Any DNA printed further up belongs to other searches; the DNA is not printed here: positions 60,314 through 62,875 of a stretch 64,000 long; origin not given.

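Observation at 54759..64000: Lasso-peptide locus with the isopeptidase / FecIR / TonB-receptor architecture, cut by the window edge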

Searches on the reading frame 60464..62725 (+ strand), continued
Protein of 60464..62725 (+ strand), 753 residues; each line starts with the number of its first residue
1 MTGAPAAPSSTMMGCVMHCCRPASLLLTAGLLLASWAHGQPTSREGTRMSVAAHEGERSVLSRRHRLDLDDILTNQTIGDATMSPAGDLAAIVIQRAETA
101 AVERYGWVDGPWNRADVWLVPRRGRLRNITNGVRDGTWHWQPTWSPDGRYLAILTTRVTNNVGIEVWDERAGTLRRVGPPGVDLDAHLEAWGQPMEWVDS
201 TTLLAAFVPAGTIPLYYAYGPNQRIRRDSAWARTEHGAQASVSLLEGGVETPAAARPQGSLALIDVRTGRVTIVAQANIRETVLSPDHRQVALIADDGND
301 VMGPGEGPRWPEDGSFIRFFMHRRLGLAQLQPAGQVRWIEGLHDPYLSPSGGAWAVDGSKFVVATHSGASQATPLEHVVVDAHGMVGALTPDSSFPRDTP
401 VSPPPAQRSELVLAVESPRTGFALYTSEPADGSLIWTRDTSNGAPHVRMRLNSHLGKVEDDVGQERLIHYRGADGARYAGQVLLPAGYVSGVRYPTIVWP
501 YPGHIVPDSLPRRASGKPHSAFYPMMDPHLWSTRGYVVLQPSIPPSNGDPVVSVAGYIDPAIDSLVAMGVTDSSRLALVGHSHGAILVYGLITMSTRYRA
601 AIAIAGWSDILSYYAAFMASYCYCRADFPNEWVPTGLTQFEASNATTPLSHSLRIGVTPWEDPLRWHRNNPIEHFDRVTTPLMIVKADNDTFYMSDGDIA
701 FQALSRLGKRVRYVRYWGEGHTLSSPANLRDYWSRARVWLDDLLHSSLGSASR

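Call 27: search_protein_families(library=ncbifam, proteins=[P0002, P0003, P0004, P0005, P0006, P0008], max_evalue=0.001)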
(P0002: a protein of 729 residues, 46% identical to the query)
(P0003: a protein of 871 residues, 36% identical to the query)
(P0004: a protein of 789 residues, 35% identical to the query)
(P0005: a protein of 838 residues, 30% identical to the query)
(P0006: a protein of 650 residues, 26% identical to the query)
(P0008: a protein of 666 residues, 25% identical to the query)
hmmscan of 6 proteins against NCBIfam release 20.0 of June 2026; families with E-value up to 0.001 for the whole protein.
P0002 (729 aa): 3 families
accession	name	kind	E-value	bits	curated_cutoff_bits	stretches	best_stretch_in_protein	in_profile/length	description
NF033523.0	lasso_peptidase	equivalog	6.1e-24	84.7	400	2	541-725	479-637/638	Atxe2 family lasso peptide isopeptidase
NF053518.1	DipepPtdsDpp5Prph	equivalog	1.2e-11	43.8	900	1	540-725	490-654/655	dipeptidyl-peptidase Dpp5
NF050058.1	e_dPHAscl_type1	hypoth_equivalog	0.00059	19.4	150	0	538-590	86-139/276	extracellular catalytic domain type 1 short-chain-length polyhydroxyalkanoate depolymerase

P0003 (871 aa): 2 families
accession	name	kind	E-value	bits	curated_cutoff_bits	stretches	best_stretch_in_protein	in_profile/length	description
NF053518.1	DipepPtdsDpp5Prph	equivalog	8.3e-27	94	900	1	599-863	403-655/655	dipeptidyl-peptidase Dpp5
NF033523.0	lasso_peptidase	equivalog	6.1e-22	78.1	400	1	577-863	362-638/638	Atxe2 family lasso peptide isopeptidase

P0004 (789 aa): 6 families
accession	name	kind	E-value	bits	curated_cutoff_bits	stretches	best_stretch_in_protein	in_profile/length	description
NF033523.0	lasso_peptidase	equivalog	3.9e-33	115.1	400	2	472-775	330-638/638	Atxe2 family lasso peptide isopeptidase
NF053518.1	DipepPtdsDpp5Prph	equivalog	2.6e-12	46.1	900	1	608-774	491-654/655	dipeptidyl-peptidase Dpp5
NF002183.0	PRK01029.1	equivalog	8.1e-10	38.3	405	1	107-170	328-387/429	Tol-Pal system protein TolB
TIGR02800.1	propeller_TolB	equivalog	1.2e-08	34.3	343.15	1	88-167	217-292/418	Tol-Pal system beta propeller repeat protein TolB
NF050058.1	e_dPHAscl_type1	hypoth_equivalog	2.1e-05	24.2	150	1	527-733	4-205/276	extracellular catalytic domain type 1 short-chain-length polyhydroxyalkanoate depolymerase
NF008218.0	PRK10985.1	equivalog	9.5e-05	21.8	267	1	691-752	241-298/326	hydrolase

P0005 (838 aa): 7 families
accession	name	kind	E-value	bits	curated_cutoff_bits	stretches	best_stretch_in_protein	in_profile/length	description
NF033523.0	lasso_peptidase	equivalog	3e-14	52.7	400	1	512-799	354-634/638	Atxe2 family lasso peptide isopeptidase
NF053518.1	DipepPtdsDpp5Prph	equivalog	4e-10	38.9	900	1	624-800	488-652/655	dipeptidyl-peptidase Dpp5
NF047920.1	lactonase_UilS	equivalog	2.5e-06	27.4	400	1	624-670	80-126/285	UilS family quorum-quenching N-acyl-homoserine lactonase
NF050058.1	e_dPHAscl_type1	hypoth_equivalog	2.6e-05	23.8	150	1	543-670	3-133/276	extracellular catalytic domain type 1 short-chain-length polyhydroxyalkanoate depolymerase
TIGR02821.1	fghA_ester_D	equivalog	4.4e-05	23.2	281.7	1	574-669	76-166/275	S-formylglutathione hydrolase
NF041902.1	pecacetest_PaeX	equivalog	0.00018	20.6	550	1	598-769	103-271/318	pectin acetylesterase PaeX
NF007857.0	PRK10566.1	equivalog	0.00045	20.1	201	0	734-778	183-228/249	esterase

P0006 (650 aa): 9 families
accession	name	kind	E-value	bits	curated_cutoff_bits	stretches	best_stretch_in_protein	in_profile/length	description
NF033523.0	lasso_peptidase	equivalog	1.6e-44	152.7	400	3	482-644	478-637/638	Atxe2 family lasso peptide isopeptidase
TIGR02800.1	propeller_TolB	equivalog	9.3e-34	117.1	343.15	2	190-353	195-342/418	Tol-Pal system beta propeller repeat protein TolB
NF053518.1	DipepPtdsDpp5Prph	equivalog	4.4e-31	108.1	900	2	410-644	416-654/655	dipeptidyl-peptidase Dpp5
NF002183.0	PRK01029.1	equivalog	1.7e-18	66.9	405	2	273-350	265-343/429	Tol-Pal system protein TolB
NF050058.1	e_dPHAscl_type1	hypoth_equivalog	2.4e-16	60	150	1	405-607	10-207/276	extracellular catalytic domain type 1 short-chain-length polyhydroxyalkanoate depolymerase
NF007857.0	PRK10566.1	equivalog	1.7e-08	34.6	201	1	418-613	26-221/249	esterase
NF041440.1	hydrolase_YghX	exception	3.7e-08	32.9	460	1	565-626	207-267/292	YghX family hydrolase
NF052354.1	EstLipQMycob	equivalog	1.4e-07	30.5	700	1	561-623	313-376/418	esterase LipQ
TIGR01840.1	esterase_phb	subfamily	3.4e-06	26.7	107.85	1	408-606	4-197/213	PHB depolymerase family esterase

P0008 (666 aa): 13 families
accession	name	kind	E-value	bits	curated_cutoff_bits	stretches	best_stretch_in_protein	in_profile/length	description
NF053518.1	DipepPtdsDpp5Prph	equivalog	3.8e-68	230.6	900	2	245-660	239-655/655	dipeptidyl-peptidase Dpp5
NF033523.0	lasso_peptidase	equivalog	8.4e-52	176.8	400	2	360-660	335-638/638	Atxe2 family lasso peptide isopeptidase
TIGR02800.1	propeller_TolB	equivalog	5.4e-21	75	343.15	2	44-154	197-296/418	Tol-Pal system beta propeller repeat protein TolB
NF050058.1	e_dPHAscl_type1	hypoth_equivalog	9.1e-12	45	150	1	464-617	52-202/276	extracellular catalytic domain type 1 short-chain-length polyhydroxyalkanoate depolymerase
NF003782.0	PRK05371.1-3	subfamily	7.7e-09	34.5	711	1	591-661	364-435/648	Xaa-Pro dipeptidyl-peptidase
NF002183.0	PRK01029.1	equivalog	8.7e-08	31.6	405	1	38-162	281-396/429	Tol-Pal system protein TolB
NF007857.0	PRK10566.1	equivalog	2.5e-07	30.8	201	1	493-630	86-223/249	esterase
NF052620.1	AryltfaseLP1002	equivalog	8.8e-05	22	300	1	587-639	182-234/265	lp_1002 family arylesterase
NF050057.1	e_dPHAmcl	equivalog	0.00013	21.3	270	0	591-657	189-250/252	extracellular medium-chain-length polyhydroxyalkanoate depolymerase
NF052354.1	EstLipQMycob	equivalog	0.00019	20.2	700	0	571-626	308-363/418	esterase LipQ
NF003780.0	PRK05371.1-1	subfamily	0.00025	19.6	642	1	583-661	296-373/594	Xaa-Pro dipeptidyl-peptidase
NF047920.1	lactonase_UilS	equivalog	0.00052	19.8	400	0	488-535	72-119/285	UilS family quorum-quenching N-acyl-homoserine lactonase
NF058649.1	GTSAG_HSLs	subfamily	0.00092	18.7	380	0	512-637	155-287/312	GTSAG motif subfamily hormone-sensitive lipase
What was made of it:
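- On AtxE2-family lasso peptide isopeptidase (NCBIfam NF033523): The unrelated S9 proteins P0006 and P0008 score 153 and 177 (call 27).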

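Call 30: find_related_loci(query=A2, collection=genome_contigs, flank=10000)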
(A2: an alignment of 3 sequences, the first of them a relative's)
Query A2 (705 aa) in genome_contigs; peptide patterns used: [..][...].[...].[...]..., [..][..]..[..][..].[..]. (x = any residue, [..] = any of these).
449 stretches matched a pattern; 176 encode a relative of the query (tblastn E <= 1e-3); the best 80 are kept; 80 distinct loci.
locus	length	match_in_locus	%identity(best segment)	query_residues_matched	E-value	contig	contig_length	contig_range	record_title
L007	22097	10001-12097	29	19-705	7e-82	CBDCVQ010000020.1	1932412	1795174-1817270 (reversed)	MAG: Saprospiraceae bacterium isolate eba5ea45-799f-4d5b-8144-7921b82338cc genome assembly, contig: contig_20, whole gen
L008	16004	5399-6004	58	496-696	3e-72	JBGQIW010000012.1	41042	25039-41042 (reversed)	MAG: Gemmatimonadota bacterium isolate OBJ2_061818_070_38 k141_2065428_length_41042_cov_21.4749, whole genome shotgun se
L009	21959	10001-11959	30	34-698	5e-72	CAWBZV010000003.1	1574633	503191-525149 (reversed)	MAG: uncultured Gemmatimonadales bacterium isolate MFD04570.bin.1.3 genome assembly, contig: contig_128394, whole genome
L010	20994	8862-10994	29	22-696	1e-66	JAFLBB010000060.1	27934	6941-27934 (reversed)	MAG: Acidobacteria bacterium isolate UWPOB_ACIDO1 gnl_X_GHDIABGO_59, whole genome shotgun sequence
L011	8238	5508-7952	38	19-696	7e-63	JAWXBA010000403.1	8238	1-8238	MAG: Gemmatimonadota bacterium isolate MP5IB2.67 k99_2896650, whole genome shotgun sequence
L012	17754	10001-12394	38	22-696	4e-62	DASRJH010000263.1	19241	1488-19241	MAG TPA_asm: Planctomycetota bacterium isolate SMAG_U10131 k141_1328508, whole genome shotgun sequence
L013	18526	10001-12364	36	22-696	8e-62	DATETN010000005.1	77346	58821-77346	MAG TPA_asm: Pyrinomonadaceae bacterium isolate SMAG_U8316 k141_3429582, whole genome shotgun sequence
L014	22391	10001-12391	37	19-693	8e-61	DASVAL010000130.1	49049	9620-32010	MAG TPA_asm: Planctomycetota bacterium isolate SMAG_U1950 k141_1546537, whole genome shotgun sequence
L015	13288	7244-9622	38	11-699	6e-61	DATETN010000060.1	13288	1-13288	MAG TPA_asm: Pyrinomonadaceae bacterium isolate SMAG_U8316 k141_3470081, whole genome shotgun sequence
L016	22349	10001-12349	36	31-695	4e-60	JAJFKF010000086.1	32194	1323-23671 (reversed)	MAG: Gammaproteobacteria bacterium isolate OFTM314 OFTM314_85, whole genome shotgun sequence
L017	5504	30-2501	35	1-696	9e-60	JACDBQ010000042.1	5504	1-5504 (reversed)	MAG: Acidobacteria bacterium isolate MGR_bin286 SD2897-2912_k127_8348132, whole genome shotgun sequence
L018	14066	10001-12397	38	21-693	3e-59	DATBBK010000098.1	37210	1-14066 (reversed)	MAG TPA_asm: Thermoanaerobaculia bacterium isolate SMAG_U5757 k141_2896247, whole genome shotgun sequence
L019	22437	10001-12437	37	23-698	6e-59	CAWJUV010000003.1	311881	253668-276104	MAG: uncultured Acidobacteriota bacterium isolate MFD09671.bin.1.154 genome assembly, contig: contig_26933, whole genome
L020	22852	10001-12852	36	4-697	2e-58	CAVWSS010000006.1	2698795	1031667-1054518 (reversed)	MAG: uncultured Acidobacteriota bacterium isolate MFD01633.bin.1.230 genome assembly, contig: contig_2347, whole genome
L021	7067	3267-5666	36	21-702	2e-58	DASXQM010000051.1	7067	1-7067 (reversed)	MAG TPA_asm: Pyrinomonadaceae bacterium isolate SMAG_U4613 k141_1862479, whole genome shotgun sequence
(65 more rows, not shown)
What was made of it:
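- Closest known: Isopeptidase-type lasso clusters of Proteobacteria. Different: The hosts are Gemmatimonadota and Acidobacteriota (call 30).
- Tried and rejected: A three-sequence alignment worked (call 30).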

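Call 45: search_protein_families(library=pfam, proteins=[L004:15261-16043:-, L004:8470-9765:+, L004:16653-17879:+], max_evalue=5)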
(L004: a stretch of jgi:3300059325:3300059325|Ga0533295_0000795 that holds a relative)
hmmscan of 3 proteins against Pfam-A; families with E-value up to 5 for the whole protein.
L004:15261-16043:- (260 aa): 1 family
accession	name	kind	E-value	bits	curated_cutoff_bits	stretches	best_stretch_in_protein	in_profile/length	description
PF12833.13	HTH_18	-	0.00015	22.4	33.6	1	162-238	2-78/80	Helix-turn-helix domain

L004:8470-9765:+ (431 aa): 3 families
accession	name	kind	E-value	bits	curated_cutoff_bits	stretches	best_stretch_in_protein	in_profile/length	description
PF07980.17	SusD_RagB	-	0.004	17.3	23.1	1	317-382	167-234/297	SusD family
PF07721.20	TPR_4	-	1.4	10.2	27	1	205-226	3-24/26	Tetratricopeptide repeat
PF14559.12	TPR_19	-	2.1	9.2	25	1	181-230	7-52/68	Tetratricopeptide repeat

L004:16653-17879:+ (408 aa): 8 families
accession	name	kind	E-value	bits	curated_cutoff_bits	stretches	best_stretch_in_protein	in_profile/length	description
PF17874.7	TPR_MalT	-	7.7e-05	22.6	45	1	103-232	98-227/336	MalT-like TPR region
PF13181.12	TPR_8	-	0.0012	19.3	25.7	1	245-276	1-32/34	Tetratricopeptide repeat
PF00515.34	TPR_1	-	0.0016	18.6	27.8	1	245-276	1-32/34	Tetratricopeptide repeat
PF07719.23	TPR_2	-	0.0085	16.6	27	1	246-276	2-32/34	Tetratricopeptide repeat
PF13176.12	TPR_7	-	0.037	14.6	27.9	0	134-158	6-30/36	Tetratricopeptide repeat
PF13424.12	TPR_12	-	0.045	14.4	30.1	2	219-273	15-73/77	Tetratricopeptide repeat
PF13428.12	TPR_14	-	0.18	13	23.5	1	246-282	2-38/44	Tetratricopeptide repeat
PF14559.12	TPR_19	-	0.56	11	25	1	220-281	4-62/68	Tetratricopeptide repeat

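Call 48: search_solved_structures(query=A2, max_evalue=0.001)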
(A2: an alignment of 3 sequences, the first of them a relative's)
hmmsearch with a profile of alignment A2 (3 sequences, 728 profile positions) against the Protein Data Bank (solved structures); distinct sequences matched with E-value up to 0.001: 58.
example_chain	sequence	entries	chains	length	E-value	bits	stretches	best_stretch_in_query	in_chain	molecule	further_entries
8wt1_A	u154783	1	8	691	5e-28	101.1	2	629-721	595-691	S9 family peptidase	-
10eq_A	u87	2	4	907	1.1e-23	86.8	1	443-582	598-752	Isoform 2 of Probable glutamyl endopeptidase, chloroplastic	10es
10et_B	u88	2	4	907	6.5e-23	84.2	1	443-583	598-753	Isoform 2 of Probable glutamyl endopeptidase, chloroplastic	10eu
10eo_A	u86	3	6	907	1.3e-22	83.2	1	443-582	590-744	Isoform 2 of Probable glutamyl endopeptidase, chloroplastic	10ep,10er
5yzm_A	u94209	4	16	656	3e-17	65.5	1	538-591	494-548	Acyl-peptide hydrolase, putative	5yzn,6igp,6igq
5yzo_A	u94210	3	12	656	1.7e-16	63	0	57-157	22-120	Acyl-peptide hydrolase, putative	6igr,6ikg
5txc_A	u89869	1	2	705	3.1e-16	62.1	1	449-724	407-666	AtxE2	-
5txe_A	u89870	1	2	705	2e-15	59.5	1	449-724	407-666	AtxE2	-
7ep9_G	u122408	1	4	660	3.6e-13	52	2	431-599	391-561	S9 family peptidase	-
7c72_A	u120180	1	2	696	5.8e-10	41.4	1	533-592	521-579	Prolyl oligopeptidase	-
8hay_A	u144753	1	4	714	1.5e-09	40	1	440-590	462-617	btDPP4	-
7y4g_A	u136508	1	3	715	1.5e-09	40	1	440-590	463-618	btDPP4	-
7y4f_A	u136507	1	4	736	1.7e-09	39.8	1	440-590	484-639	Dipeptidyl peptidase IV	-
5l8s_A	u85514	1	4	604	5.4e-09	38.2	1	635-718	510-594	Amino acyl peptidase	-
6pnv_A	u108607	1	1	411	5.6e-09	38.1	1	120-272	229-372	Tol-Pal system protein TolB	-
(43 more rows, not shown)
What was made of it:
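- On AtxE2-family lasso peptide isopeptidase (NCBIfam NF033523): In the profile search AtxE2 ranks 7th (62 bits) and SpI-IsoP reaches 27.7 bits (call 48).
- Against a profile of this S9 lineage, AtxE2 ranks 7th among solved structures (62 bits) and SpI-IsoP reaches 27.7 bits (call 48).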

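Call 74: predict_structure(alignment_id=A4)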
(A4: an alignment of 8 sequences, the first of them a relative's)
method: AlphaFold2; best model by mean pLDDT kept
length: 705 residues; sequences in the alignment: 8
mean_pLDDT: 63.1   pTM: 0.64
mean pLDDT of the five models: 63.1, 63.1, 61.9, 61.4, 60.2
residues with pLDDT >= 90: 77; 70-90: 256; 50-70: 133; < 50: 239
segments of 3 or more residues with pLDDT < 50: 1-15, 51-63, 132-144, 161-210, 250-252, 255-273, 319-326, 340-361, 455-468, 498-504, 559-613, 643-646, 699-705
pLDDT, mean of each block of 10 residues (from residue 1): 37 57 77 85 80 36 63 90 65 85 78 73 86 43 62 81 33 29 30 24 34 81 74 75 72 46 38 64 71 56 65 63 46 68 31 28 66 79 73 81 73 70 77 82 90 56 42 63 87 63 61 91 92 76 83 74 34 32 32 32 40 55 74 84 53 79 81 70 89 77 30
secondary structure, 60 per line:
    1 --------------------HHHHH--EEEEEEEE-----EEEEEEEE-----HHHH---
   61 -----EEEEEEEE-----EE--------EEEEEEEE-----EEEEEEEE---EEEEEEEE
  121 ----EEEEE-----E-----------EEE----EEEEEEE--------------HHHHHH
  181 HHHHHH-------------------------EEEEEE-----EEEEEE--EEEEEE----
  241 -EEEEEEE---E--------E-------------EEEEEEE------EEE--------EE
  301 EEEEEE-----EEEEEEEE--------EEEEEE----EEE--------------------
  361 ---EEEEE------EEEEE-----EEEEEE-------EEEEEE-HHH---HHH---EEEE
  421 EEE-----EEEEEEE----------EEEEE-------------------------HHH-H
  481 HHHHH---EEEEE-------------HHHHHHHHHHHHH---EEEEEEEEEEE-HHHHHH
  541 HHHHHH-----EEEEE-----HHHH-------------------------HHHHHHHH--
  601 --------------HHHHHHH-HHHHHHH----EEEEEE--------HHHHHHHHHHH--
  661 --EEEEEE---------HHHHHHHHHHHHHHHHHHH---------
elements in order (helices of 4 or more, strands of 3 or more residues): H21-25 E28-35 E41-48 H54-57 E66-73 E89-96 E102-109 E113-120 E125-129 E147-149 E154-160 H175-186 E212-217 E223-228 E231-236 E242-248 E275-281 E288-290 E299-306 E312-319 E328-333 E338-340 E364-368 E375-379 E385-390 E398-403 E417-423 E429-435 E446-450 H480-485 E489-493 H507-519 E523-533 H535-546 E552-556 H562-565 H591-598 H615-621 H623-629 E634-639 H648-658 E663-668 H678-696
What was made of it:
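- On AtxE2-family lasso peptide isopeptidase (NCBIfam NF033523): The model shows an N-terminal beta-rich domain and a C-terminal alpha/beta domain (call 74).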
